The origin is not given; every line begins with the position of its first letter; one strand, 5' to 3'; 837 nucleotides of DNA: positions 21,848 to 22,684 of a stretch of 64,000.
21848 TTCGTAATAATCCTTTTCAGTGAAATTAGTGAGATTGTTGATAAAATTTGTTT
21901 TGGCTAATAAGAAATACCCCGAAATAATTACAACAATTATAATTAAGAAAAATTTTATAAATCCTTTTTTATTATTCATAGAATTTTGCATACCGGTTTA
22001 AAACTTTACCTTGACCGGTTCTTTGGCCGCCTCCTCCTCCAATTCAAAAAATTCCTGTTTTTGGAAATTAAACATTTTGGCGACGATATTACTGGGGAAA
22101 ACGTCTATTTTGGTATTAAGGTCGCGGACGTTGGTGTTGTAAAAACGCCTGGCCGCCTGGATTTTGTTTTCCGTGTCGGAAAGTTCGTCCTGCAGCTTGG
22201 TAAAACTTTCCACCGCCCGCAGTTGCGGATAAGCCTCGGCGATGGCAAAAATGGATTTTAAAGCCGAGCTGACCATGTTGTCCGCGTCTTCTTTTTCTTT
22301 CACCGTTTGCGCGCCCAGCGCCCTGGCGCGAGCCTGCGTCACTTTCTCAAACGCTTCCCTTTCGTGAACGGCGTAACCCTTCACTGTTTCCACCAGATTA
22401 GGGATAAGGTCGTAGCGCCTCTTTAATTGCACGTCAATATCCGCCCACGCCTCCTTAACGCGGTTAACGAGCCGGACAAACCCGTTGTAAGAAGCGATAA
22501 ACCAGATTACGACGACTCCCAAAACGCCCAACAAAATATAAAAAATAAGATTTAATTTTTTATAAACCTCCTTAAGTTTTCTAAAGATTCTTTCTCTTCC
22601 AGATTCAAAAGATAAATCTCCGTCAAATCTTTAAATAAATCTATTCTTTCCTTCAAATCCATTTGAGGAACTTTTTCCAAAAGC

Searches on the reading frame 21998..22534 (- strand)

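Call 30: search_protein_families(library=pfam, proteins=[window:21998-22534:-], max_evalue=0.001)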
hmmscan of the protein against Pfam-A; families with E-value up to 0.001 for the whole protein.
window:21998-22534:- (178 aa): 1 family
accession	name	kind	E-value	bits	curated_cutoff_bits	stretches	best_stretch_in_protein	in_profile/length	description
PF04011.17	LemA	-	5.3e-61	205.2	26.2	1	29-178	1-149/149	LemA family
